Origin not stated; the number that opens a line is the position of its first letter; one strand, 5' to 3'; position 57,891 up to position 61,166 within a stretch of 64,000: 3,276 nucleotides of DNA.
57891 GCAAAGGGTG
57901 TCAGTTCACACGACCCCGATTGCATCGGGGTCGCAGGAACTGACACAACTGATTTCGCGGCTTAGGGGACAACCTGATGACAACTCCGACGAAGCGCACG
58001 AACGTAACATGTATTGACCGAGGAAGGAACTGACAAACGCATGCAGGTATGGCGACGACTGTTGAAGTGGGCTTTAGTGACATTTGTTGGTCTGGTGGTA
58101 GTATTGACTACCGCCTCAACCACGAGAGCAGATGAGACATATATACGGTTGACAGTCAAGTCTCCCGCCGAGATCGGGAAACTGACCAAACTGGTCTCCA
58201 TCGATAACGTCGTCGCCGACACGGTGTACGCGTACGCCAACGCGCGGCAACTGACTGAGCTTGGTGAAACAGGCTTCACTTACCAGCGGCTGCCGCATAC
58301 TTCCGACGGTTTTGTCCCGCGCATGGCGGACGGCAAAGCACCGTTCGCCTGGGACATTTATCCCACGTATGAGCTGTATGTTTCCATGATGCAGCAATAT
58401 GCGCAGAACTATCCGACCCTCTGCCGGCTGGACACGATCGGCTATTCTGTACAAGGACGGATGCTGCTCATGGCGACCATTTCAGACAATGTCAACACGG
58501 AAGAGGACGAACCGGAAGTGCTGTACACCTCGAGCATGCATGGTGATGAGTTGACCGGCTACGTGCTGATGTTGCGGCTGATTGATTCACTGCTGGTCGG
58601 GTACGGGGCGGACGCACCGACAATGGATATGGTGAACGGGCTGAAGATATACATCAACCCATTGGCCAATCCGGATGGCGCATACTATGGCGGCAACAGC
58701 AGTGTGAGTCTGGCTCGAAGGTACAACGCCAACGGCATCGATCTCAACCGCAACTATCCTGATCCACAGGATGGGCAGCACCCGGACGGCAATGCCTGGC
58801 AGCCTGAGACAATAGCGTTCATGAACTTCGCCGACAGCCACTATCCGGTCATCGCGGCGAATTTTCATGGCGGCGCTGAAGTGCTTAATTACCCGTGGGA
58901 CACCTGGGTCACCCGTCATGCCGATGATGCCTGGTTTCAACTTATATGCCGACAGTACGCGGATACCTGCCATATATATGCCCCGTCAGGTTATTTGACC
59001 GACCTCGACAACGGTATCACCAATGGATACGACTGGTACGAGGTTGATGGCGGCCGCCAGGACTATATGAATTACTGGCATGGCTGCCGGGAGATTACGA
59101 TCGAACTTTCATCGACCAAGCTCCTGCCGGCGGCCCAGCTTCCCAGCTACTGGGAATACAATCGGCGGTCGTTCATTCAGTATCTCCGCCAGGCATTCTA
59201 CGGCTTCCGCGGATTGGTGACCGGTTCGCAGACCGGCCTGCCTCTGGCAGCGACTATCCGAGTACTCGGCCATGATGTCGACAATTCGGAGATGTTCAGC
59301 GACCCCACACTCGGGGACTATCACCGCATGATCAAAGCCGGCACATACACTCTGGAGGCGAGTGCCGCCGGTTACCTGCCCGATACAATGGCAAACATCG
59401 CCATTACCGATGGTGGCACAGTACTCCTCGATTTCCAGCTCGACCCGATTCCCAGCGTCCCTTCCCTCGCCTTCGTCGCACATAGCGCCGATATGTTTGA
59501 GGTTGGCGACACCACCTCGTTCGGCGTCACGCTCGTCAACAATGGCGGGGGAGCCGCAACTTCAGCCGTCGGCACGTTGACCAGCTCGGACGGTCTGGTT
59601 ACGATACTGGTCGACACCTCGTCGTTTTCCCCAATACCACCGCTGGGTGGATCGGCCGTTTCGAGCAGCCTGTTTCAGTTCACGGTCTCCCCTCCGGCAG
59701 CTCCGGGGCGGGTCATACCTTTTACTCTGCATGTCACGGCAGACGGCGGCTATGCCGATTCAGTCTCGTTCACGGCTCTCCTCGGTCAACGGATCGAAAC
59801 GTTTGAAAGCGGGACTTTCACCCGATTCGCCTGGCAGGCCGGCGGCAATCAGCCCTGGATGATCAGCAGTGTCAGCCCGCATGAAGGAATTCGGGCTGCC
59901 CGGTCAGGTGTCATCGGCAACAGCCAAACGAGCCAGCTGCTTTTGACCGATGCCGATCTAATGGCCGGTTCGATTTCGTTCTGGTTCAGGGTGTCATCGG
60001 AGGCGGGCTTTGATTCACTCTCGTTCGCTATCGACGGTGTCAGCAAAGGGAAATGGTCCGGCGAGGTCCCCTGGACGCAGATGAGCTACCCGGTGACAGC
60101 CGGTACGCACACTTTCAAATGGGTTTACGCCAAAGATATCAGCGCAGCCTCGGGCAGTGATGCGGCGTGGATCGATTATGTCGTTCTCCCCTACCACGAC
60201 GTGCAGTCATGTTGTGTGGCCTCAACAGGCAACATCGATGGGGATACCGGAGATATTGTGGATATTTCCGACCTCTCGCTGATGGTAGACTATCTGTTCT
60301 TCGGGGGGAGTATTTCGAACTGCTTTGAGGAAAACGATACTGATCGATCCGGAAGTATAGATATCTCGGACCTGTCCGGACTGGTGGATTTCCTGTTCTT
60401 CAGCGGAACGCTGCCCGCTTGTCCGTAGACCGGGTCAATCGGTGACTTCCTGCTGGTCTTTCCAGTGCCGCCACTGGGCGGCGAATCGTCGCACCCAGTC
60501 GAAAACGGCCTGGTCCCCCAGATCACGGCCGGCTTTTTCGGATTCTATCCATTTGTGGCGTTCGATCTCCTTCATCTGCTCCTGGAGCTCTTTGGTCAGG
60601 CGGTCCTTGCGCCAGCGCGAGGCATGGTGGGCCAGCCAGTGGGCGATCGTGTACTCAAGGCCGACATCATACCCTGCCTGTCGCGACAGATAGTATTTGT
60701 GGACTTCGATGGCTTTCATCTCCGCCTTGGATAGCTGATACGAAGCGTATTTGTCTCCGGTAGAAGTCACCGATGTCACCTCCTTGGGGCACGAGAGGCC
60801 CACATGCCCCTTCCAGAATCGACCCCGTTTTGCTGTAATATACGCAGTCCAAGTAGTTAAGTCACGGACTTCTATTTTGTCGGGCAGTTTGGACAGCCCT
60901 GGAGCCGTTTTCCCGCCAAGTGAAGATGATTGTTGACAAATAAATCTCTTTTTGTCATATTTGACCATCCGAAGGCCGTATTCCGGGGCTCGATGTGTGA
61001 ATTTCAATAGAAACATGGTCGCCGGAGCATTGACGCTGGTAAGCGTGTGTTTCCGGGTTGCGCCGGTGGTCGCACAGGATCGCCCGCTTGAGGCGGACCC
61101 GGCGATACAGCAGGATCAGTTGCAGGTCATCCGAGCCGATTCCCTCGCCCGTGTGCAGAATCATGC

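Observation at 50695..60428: Cys-bracketed dockerin-like C-terminal module shared by peptidases and adhesin-like proteins: a possible protease-displaying, cellulosome-style assembly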

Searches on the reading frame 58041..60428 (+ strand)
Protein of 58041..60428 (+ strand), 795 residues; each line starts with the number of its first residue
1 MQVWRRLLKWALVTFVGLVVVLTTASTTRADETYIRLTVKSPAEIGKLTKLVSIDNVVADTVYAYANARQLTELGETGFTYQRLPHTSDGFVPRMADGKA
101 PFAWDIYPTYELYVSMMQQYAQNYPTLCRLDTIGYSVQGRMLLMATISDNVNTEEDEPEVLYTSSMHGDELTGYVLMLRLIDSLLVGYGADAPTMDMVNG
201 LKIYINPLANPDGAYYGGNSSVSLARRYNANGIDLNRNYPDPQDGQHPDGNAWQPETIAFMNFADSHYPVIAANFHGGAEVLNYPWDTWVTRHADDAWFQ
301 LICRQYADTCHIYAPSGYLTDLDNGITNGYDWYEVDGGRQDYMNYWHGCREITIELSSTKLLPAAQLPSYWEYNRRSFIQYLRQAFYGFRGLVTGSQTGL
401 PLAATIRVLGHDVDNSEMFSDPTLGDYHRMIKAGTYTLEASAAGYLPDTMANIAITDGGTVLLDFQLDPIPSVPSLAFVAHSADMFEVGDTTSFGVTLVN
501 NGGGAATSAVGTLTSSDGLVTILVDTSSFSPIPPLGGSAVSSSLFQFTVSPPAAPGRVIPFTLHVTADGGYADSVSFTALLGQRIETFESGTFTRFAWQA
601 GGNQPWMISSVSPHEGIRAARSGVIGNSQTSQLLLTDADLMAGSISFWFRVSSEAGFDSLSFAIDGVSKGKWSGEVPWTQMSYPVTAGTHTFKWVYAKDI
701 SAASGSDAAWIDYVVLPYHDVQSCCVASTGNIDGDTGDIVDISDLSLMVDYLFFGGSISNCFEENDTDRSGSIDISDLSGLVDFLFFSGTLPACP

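Call 3: search_protein_families(library=pfam, proteins=[window:58041-60428:+], max_evalue=0.01)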
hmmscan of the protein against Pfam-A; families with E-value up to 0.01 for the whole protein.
window:58041-60428:+ (795 aa): 2 families
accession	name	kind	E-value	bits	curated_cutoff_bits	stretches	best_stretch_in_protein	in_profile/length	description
PF00246.29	Peptidase_M14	-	2.1e-57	195.4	21.6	1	114-375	2-284/286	Zinc carboxypeptidase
PF13620.12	CarboxypepD_reg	-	7.8e-07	29.8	32.3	1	390-467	3-81/82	Carboxypeptidase regulatory-like domain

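Call 4: search_protein_families(library=ncbifam, proteins=[window:58041-60428:+], max_evalue=0.01)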
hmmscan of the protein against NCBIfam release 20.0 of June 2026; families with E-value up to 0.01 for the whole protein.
window:58041-60428:+ (795 aa): 0 families

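Call 8: find_encoding_contigs(protein=window:58041-60428:+, flank=10000, max_places=6)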
Protein window:58041-60428:+ (795 aa): no gene with exactly this product is on record in the collection.

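Call 41: search_solved_structures(query=window:58041-60428:+, max_evalue=0.001)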
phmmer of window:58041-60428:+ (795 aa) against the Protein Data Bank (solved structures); distinct sequences matched with E-value up to 0.001: 21.
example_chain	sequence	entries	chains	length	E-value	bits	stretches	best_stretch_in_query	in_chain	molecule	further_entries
1h8l_A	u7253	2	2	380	2.5e-61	211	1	116-467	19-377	CARBOXYPEPTIDASE GP180 RESIDUES 503-882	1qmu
3mn8_A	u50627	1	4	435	1.1e-55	192.3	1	116-471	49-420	LP15968p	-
1uwy_A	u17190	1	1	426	3.1e-52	180.9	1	115-449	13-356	CARBOXYPEPTIDASE M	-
9j6z_A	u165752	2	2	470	4.9e-48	167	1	157-471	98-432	Carboxypeptidase D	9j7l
2nsm_A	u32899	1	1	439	2.4e-46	161.4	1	114-473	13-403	Carboxypeptidase N catalytic chain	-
3prt_A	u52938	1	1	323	3.3e-16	61.7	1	107-364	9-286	Carboxypeptidase T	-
4iav_A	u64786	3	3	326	3.6e-16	61.6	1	107-364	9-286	Carboxypeptidase T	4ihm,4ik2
6f6q_A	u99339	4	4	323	4.2e-16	61.4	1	107-240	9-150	Carboxypeptidase T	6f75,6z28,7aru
3v38_A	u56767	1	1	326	4.4e-16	61.3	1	107-240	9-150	Carboxypeptidase T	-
3qnv_A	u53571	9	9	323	5.3e-16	61.1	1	107-240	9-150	Carboxypeptidase T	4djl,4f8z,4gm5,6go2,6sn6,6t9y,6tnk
1obr_A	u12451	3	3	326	5.4e-16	61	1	107-240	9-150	CARBOXYPEPTIDASE T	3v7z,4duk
8qvo_A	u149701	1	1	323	5.7e-16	60.9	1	107-240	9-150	Carboxypeptidase T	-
7aqp_A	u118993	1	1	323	7e-16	60.7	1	107-241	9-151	Carboxypeptidase T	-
6f79_A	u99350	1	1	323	7.4e-16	60.6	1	107-240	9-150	Carboxypeptidase T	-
5aq0_A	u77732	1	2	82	9.6e-07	30.4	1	388-469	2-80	CARBOXYPEPTIDASE D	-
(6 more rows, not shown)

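Call 42: find_homologous_proteins(query=window:58041-60428:+, max_evalue=1e-20)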
Query window:58041-60428:+ (795 aa): 6524 proteins with E <= 1e-20 among 8000 candidates; the best 120 are listed.
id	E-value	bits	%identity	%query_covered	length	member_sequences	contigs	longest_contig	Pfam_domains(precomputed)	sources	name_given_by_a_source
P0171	0.0e+0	1840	100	100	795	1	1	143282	PF00246.30,PF13620.13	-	-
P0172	0.0e+0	1199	66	97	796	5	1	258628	PF00246.30,PF13620.13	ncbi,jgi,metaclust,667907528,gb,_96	metaclust:\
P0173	0.0e+0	1099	60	98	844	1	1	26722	PF00246.30,PF13620.13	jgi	jgi:hypothetical protein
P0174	0.0e+0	1055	58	98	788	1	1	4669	PF00246.30,PF13620.13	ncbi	-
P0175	6.4e-283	959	58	89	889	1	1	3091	PF02412.24,PF00246.30,PF13620.13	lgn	-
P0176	8.0e-275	932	58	86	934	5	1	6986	PF02412.24,PF00246.30,PF13620.13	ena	-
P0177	7.8e-274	929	54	90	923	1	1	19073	PF02412.24,PF00246.30,PF13620.13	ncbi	-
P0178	1.8e-273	928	54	89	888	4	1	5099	PF02412.24,PF00246.30,PF13620.13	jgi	-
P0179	2.6e-272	924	54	90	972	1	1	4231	PF02412.24,PF00246.30,PF13620.13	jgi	jgi:hypothetical protein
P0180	1.1e-271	922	51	99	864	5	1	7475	PF02412.24,PF00246.30,PF13620.13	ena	-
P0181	5.5e-271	919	50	99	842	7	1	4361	PF02412.24,PF00246.30,PF13620.13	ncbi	-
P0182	4.7e-269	913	51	97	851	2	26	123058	PF00246.30,PF13620.13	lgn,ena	-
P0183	9.3e-269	912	50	99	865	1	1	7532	PF02412.24,PF00246.30,PF13620.13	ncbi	-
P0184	5.1e-267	906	50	97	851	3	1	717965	PF00246.30,PF13620.13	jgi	jgi:hypothetical protein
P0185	1.4e-266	905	50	97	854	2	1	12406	PF02412.24,PF00246.30,PF13620.13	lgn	-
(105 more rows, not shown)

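Call 44: find_encoding_contigs(protein=P0172, flank=10000, max_places=3)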
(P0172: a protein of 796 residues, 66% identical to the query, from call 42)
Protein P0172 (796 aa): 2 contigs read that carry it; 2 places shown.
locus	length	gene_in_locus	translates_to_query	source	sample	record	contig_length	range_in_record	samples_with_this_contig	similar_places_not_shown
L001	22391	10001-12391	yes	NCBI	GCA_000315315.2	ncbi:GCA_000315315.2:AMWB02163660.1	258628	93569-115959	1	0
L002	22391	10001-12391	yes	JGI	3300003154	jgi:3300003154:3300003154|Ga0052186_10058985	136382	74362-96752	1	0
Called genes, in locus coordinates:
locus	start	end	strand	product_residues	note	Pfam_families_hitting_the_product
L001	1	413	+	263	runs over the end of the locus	-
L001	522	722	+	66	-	PF10771:DUF2582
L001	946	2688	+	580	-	PF00749:tRNA-synt_1c, PF03950:tRNA-synt_1c_C, PF20974:tRNA-synt_1c_C2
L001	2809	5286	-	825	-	PF20009:GEVED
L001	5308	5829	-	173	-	-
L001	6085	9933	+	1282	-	PF27052:Lysyl_endopep_N (faint), PF13365:Trypsin_2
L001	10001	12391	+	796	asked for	PF00246:Peptidase_M14, PF13620:CarboxypepD_reg (weak)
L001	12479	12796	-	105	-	PF13224:DUF4032 (faint)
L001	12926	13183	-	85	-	PF14242:DUF4342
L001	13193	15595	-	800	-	-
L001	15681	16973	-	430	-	-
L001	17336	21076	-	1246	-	PF13426:PAS_9, PF00989:PAS, PF08448:PAS_4, PF13426:PAS_9, PF00989:PAS, PF08448:PAS_4, PF13426:PAS_9, PF08448:PAS_4, +12 more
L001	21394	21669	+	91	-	-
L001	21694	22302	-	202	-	PF04263:TPK_catalytic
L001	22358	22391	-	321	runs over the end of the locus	PF02685:Glucokinase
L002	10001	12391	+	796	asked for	PF00246:Peptidase_M14, PF13620:CarboxypepD_reg (weak)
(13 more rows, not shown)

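Call 64: search_protein_families(library=pfam, alignment_id=A5, max_evalue=0.001)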
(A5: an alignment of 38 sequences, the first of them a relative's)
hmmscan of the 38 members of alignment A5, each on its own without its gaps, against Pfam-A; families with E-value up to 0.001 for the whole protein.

A. member 1, L001:13193-15595:- (800 aa): 0 families

B. families by the number of members that match (of 38 scanned): 89 families (the first 25 are shown)
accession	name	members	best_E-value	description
PF18962.6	Por_Secre_tail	5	4.6e-13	Secretion system C-terminal sorting domain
PF02897.21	Peptidase_S9_N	2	1.3e-113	Prolyl oligopeptidase, N-terminal beta-propeller domain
PF13688.12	Reprolysin_5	2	2.4e-19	Metallo-peptidase family M12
PF02518.31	HATPase_c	2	4e-19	Histidine kinase-, DNA gyrase B-, and HSP90-like ATPase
PF13426.13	PAS_9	2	1.1e-15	PAS domain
PF00512.31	HisKA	2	2.2e-14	His Kinase A (phospho-acceptor) domain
PF00989.32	PAS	2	2.4e-14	PAS fold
PF13583.11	Reprolysin_4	2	7.8e-13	Metallo-peptidase family M12B Reprolysin-like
PF02412.23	TSP_3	2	4.7e-12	Thrombospondin type 3 repeat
PF13517.12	FG-GAP_3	2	1.2e-10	FG-GAP-like repeat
PF13860.13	FlgD_ig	2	6.3e-10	FlgD Ig-like domain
PF07719.23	TPR_2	2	4.3e-06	Tetratricopeptide repeat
PF13188.13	PAS_8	2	9e-06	PAS domain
PF14559.12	TPR_19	2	1.1e-05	Tetratricopeptide repeat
PF13585.12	CHU_C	2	7.2e-05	CHU_C Type IX secretion signal domain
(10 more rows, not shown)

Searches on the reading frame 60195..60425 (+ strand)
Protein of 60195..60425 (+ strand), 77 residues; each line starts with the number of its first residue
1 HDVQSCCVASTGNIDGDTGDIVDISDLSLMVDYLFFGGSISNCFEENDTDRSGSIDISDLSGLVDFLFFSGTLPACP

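Call 5: search_protein_families(library=pfam, proteins=[window:60195-60425:+], max_evalue=10)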
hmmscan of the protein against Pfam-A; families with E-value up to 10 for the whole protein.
seq(77 aa): 4 families
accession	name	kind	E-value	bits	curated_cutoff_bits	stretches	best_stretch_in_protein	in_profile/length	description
PF13405.12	EF-hand_6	-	0.0085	16.2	25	1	42-63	4-25/30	EF-hand domain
PF00036.39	EF-hand_1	-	0.0086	16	25.4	1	41-62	3-24/29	EF hand domain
PF13202.12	EF-hand_5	-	0.029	14.3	25.9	1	43-61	4-22/25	EF hand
PF08309.17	LVIVD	-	0.038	13.8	20.2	1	20-31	24-35/42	LVIVD repeat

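Call 6: search_protein_families(library=ncbifam, proteins=[window:60195-60425:+], max_evalue=10)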
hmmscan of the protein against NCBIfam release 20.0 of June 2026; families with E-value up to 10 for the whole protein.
seq(77 aa): 1 family
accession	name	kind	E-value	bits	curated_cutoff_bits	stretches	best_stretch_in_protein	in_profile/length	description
NF045500.1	Omp28_seleno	equivalog_domain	0.0079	15.6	200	1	8-67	314-375/377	Omp28-related selenoprotein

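Call 75: predict_structure(alignment_id=A7)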
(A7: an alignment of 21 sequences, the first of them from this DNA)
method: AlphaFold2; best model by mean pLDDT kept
length: 75 residues; sequences in the alignment: 21
mean_pLDDT: 92.1   pTM: 0.79
mean pLDDT of the five models: 92.1, 89.6, 88.8, 88.0, 87.6
residues with pLDDT >= 90: 60; 70-90: 12; 50-70: 2; < 50: 1
segments of 3 or more residues with pLDDT < 50: none
pLDDT, mean of each block of 10 residues (from residue 1): 78 89 97 95 93 97 96 89
secondary structure, 60 per line:
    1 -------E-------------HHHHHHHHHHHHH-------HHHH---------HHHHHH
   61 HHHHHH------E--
elements in order: H22-34 H42-45 H55-66

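Call 78: fold_search(model_id=the predicted structure, library=pdb)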
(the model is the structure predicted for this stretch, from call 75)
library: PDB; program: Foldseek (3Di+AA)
matches with E <= 10: 42; with E <= 0.001: 0
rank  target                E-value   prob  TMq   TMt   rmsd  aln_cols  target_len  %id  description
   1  5lxv_B                7.7e-03  1.00  0.68  0.77   2.2        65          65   35  Crystal structure of Ruminococcus flavefaciens scaffoldin C cohesin in complex with a dockerin from an uncharacterized (released 2016-10-19)
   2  4fl4_G                8.3e-03  1.00  0.70  0.77   2.7        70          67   23  Scaffoldin conformation and dynamics revealed by a ternary complex from the Clostridium thermocellum cellulosome (released 2012-06-27)
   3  2mte_MODEL_1_A        1.1e-02  1.00  0.71  0.77   3.0        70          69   23  Solution structure of Doc48S (released 2014-10-15)
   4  8x39_B                1.1e-02  1.00  0.70  0.41   3.0        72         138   24  Crystal structure of cellulosomal double-dockerin module of Clo1313_0689 from Clostridium thermocellum (released 2024-04-03)
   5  4fl4_A                1.3e-02  1.00  0.73  0.80   1.7        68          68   25  Scaffoldin conformation and dynamics revealed by a ternary complex from the Clostridium thermocellum cellulosome (released 2012-06-27)
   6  2ccl_B                3.0e-02  1.00  0.67  0.79   1.4        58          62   22  THE S45A, T46A MUTANT OF THE TYPE I COHESIN-DOCKERIN COMPLEX FROM THE CELLULOSOME OF CLOSTRIDIUM THERMOCELLUM (released 2007-02-13)
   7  6kgf_B                3.2e-02  1.00  0.63  0.76   2.0        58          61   24  Crystal structure of CaDoc0917(R16D)-CaCohA2 complex at pH 8.2 (released 2020-07-08)
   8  8x39_A                3.2e-02  1.00  0.69  0.40   2.1        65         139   23  Crystal structure of cellulosomal double-dockerin module of Clo1313_0689 from Clostridium thermocellum (released 2024-04-03)
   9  4fl4_D                3.4e-02  1.00  0.68  0.77   1.8        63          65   25  Scaffoldin conformation and dynamics revealed by a ternary complex from the Clostridium thermocellum cellulosome (released 2012-06-27)
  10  5nrk_B                4.9e-02  1.00  0.73  0.79   1.6        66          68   23  Crystal structure of the sixth cohesin from Acetivibrio cellulolyticus' scaffoldin B in complex with Cel5 dockerin S15 (released 2018-01-31)
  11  4dh2_D                5.2e-02  1.00  0.69  0.73   2.1        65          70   23  Crystal structure of Coh-OlpC(Cthe_0452)-Doc435(Cthe_0435) complex: A novel type I Cohesin-Dockerin complex from Clost (released 2012-11-28)
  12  6kgf_D                6.0e-02  1.00  0.62  0.74   1.6        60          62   23  Crystal structure of CaDoc0917(R16D)-CaCohA2 complex at pH 8.2 (released 2020-07-08)
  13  5m2o_B                6.0e-02  0.99  0.69  0.69   2.5        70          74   21  R. flavefaciens' third ScaB cohesin in complex with a group 1 dockerin (released 2017-07-05)
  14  4dh2_B                7.4e-02  1.00  0.71  0.74   1.8        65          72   23  Crystal structure of Coh-OlpC(Cthe_0452)-Doc435(Cthe_0435) complex: A novel type I Cohesin-Dockerin complex from Clost (released 2012-11-28)
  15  5nrm_B                7.4e-02  0.99  0.71  0.80   1.8        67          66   22  Crystal structure of the sixth cohesin from Acetivibrio cellulolyticus' scaffoldin B in complex with Cel5 dockerin S51 (released 2018-01-31)
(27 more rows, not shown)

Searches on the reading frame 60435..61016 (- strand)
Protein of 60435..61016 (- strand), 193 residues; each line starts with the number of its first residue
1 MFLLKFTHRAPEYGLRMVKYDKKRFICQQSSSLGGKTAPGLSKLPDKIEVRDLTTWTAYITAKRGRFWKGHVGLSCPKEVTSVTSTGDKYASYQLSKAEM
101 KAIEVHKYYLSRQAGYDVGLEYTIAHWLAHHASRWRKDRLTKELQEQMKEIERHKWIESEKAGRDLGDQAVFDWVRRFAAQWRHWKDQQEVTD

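Call 51: search_protein_families(library=pfam, proteins=[window:60435-61016:-], max_evalue=0.001)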
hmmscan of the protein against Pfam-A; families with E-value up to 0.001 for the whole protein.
window:60435-61016:- (193 aa): 1 family
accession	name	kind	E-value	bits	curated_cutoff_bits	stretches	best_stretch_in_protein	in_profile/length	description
PF13224.11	DUF4032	-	4e-06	27.2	23.8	0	103-130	134-161/163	Domain of unknown function (DUF4032)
